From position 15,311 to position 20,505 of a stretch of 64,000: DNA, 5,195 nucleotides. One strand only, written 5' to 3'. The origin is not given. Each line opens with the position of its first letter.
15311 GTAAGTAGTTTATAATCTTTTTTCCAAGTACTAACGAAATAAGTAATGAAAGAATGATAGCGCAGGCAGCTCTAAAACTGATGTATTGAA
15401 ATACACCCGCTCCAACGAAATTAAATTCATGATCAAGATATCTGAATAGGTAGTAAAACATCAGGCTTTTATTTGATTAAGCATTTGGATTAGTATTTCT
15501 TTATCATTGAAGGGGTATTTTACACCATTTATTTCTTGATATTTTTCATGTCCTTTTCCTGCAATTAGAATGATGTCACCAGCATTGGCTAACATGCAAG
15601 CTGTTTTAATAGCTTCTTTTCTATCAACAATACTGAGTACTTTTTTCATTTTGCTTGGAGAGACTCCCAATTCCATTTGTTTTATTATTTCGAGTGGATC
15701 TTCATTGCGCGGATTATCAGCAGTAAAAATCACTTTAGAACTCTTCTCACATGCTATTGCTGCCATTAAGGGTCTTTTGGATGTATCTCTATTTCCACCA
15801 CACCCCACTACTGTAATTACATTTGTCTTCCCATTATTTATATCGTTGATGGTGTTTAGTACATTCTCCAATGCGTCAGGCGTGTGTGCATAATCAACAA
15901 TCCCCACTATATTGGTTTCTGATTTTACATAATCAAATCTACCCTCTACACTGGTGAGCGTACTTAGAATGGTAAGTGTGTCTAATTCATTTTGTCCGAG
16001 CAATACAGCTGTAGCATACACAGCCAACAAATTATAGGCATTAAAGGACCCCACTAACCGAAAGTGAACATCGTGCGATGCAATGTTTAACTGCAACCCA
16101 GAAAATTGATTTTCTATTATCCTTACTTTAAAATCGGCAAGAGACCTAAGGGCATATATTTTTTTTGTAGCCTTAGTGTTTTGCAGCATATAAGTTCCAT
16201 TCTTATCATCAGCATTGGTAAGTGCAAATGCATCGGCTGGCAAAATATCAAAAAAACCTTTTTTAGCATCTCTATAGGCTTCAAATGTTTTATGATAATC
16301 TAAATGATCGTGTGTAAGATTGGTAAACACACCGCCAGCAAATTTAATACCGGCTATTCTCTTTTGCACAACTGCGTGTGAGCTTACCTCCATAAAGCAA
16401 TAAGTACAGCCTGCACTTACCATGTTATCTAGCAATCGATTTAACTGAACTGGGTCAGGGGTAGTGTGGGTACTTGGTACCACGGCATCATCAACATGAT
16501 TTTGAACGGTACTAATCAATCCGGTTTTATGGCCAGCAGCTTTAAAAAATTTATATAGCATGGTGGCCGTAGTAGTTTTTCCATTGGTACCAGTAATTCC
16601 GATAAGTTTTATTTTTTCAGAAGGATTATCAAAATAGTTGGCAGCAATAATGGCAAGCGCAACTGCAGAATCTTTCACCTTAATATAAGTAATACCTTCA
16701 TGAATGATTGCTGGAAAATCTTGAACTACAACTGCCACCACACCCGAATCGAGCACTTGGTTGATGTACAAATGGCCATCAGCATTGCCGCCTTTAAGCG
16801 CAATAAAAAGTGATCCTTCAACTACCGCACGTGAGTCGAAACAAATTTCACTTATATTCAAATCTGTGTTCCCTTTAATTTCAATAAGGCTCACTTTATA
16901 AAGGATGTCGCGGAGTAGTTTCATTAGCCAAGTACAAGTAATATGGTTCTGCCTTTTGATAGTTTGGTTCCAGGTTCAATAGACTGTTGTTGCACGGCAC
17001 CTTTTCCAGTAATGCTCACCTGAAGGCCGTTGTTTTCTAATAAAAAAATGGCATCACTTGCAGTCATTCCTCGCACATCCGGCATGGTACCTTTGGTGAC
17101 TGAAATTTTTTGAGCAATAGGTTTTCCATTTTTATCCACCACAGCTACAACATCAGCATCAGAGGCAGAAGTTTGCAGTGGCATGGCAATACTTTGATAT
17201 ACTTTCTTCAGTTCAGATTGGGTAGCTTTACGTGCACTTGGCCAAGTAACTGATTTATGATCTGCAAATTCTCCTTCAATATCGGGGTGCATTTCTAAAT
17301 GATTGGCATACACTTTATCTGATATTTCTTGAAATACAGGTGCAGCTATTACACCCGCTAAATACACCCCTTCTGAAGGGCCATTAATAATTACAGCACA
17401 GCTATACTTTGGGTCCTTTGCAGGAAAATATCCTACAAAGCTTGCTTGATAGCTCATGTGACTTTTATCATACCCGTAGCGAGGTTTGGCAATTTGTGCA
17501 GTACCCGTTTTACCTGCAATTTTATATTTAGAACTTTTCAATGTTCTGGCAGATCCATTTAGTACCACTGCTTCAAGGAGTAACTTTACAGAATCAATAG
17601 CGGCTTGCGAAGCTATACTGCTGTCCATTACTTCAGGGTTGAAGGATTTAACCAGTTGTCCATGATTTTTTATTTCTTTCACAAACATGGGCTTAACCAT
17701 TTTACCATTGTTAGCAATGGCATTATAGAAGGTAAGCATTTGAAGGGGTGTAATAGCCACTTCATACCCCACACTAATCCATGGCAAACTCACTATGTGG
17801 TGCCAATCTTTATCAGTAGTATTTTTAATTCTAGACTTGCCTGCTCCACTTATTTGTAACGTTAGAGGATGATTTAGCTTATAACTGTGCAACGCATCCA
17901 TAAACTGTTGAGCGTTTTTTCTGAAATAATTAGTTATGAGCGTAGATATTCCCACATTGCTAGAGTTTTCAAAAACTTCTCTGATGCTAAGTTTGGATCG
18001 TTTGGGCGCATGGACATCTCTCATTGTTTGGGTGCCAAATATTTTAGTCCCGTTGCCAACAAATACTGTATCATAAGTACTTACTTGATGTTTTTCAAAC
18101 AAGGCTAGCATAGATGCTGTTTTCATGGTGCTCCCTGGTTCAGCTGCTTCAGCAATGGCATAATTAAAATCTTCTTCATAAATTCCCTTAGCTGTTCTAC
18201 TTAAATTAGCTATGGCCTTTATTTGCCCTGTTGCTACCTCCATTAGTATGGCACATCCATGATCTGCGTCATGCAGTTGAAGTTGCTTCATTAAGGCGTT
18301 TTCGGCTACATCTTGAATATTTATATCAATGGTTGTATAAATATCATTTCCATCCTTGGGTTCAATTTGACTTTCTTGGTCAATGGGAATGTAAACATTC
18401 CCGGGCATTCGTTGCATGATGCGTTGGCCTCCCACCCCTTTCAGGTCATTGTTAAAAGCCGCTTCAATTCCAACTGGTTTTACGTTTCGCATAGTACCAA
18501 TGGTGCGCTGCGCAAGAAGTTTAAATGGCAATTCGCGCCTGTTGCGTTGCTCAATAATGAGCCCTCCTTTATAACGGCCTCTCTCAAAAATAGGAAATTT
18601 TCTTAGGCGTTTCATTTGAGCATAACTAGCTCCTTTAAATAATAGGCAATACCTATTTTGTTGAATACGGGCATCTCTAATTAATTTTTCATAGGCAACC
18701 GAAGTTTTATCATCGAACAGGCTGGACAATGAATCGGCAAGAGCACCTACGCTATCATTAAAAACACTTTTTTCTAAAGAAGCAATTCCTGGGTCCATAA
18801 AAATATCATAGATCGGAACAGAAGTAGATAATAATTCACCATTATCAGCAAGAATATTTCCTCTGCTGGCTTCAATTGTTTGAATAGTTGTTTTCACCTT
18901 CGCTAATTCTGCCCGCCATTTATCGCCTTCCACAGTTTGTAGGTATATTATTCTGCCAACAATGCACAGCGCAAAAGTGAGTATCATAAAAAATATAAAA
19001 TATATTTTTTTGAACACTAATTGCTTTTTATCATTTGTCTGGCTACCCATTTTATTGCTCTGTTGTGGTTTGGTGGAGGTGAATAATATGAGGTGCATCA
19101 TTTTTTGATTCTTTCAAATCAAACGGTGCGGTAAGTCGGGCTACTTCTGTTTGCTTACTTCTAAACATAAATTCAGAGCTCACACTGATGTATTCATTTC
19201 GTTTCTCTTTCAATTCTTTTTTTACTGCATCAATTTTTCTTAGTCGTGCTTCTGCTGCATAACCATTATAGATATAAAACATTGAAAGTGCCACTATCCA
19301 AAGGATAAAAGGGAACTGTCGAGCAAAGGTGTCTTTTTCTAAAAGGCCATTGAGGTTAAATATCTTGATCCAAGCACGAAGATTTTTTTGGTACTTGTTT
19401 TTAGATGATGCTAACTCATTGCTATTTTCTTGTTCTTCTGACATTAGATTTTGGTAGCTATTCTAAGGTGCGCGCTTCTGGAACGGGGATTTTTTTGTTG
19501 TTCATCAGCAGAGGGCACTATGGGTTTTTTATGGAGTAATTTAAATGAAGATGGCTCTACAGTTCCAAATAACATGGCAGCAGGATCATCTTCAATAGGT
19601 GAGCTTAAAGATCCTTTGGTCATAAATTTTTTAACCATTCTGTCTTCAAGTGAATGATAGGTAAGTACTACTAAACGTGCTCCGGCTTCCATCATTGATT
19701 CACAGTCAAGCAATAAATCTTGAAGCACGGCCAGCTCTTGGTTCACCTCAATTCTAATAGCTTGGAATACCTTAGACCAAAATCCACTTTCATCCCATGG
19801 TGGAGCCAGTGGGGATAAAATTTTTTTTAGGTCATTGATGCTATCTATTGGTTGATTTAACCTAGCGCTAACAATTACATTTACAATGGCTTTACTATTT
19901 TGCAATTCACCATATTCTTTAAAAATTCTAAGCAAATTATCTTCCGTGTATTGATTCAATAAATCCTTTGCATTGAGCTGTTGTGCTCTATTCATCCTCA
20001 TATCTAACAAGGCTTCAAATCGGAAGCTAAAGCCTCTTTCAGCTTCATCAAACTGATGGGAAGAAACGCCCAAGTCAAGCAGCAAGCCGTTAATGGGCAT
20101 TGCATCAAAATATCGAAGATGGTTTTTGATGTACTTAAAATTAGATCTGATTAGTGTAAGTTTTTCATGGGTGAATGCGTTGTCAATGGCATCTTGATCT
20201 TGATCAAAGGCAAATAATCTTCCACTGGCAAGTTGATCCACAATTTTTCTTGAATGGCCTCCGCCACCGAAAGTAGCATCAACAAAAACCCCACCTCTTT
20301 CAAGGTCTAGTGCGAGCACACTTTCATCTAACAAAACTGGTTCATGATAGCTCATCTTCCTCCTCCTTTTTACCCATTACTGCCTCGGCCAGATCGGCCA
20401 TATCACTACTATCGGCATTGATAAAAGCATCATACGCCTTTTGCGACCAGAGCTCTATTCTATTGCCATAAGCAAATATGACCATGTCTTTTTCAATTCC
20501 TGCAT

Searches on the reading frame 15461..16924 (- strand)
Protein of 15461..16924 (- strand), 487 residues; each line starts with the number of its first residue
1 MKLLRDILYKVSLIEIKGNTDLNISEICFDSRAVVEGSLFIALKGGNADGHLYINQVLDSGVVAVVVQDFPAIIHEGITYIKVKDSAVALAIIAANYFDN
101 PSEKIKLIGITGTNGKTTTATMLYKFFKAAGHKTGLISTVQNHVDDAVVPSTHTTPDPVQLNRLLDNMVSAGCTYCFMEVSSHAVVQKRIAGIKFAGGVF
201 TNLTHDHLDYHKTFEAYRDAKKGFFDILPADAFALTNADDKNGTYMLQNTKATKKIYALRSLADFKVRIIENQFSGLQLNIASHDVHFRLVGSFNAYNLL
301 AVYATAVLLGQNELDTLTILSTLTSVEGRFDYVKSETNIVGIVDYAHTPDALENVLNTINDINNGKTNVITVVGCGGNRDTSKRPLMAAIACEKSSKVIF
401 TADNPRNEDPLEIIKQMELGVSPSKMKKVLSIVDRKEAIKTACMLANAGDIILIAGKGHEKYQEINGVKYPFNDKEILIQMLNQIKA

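Call 78: search_protein_families(library=pfam, proteins=[window:15461-16924:-], max_evalue=0.00001)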
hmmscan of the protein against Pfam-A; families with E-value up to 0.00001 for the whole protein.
window:15461-16924:- (487 aa): 3 families
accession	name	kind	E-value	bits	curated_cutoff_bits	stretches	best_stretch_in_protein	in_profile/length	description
PF08245.18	Mur_ligase_M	-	1.5e-50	172.4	24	1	110-305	1-199/200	Mur ligase middle domain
PF02875.26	Mur_ligase_C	-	1.5e-29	103.8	28.4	1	328-458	1-127/127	Mur ligase, glutamate ligase domain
PF01225.30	Mur_ligase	-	2.8e-07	31.2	21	1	24-97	2-94/95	Mur ligase family, catalytic domain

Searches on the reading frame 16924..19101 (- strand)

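Call 78: search_protein_families(library=pfam, proteins=[window:16924-19101:-], max_evalue=0.00001)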
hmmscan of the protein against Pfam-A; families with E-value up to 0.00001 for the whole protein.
window:16924-19101:- (725 aa): 3 families
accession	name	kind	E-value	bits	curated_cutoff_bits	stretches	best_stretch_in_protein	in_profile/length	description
PF00905.27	Transpeptidase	-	8.3e-52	176.7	22.1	1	282-594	1-298/299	Penicillin binding protein transpeptidase domain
PF03793.24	PASTA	-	2.8e-14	53.3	23.2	1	672-724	2-62/64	PASTA domain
PF03717.20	PBP_dimer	-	6.9e-10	40.1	24.4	1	76-215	2-153/180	Penicillin-binding Protein dimerisation domain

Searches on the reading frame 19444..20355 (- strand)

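Call 78: search_protein_families(library=pfam, proteins=[window:19444-20355:-], max_evalue=0.00001)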
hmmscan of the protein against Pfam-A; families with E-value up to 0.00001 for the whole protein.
window:19444-20355:- (303 aa): 1 family
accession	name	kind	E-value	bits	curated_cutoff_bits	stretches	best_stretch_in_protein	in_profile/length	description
PF01795.25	Methyltransf_5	-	7.9e-90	301.9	27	1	2-302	2-308/309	MraW methylase family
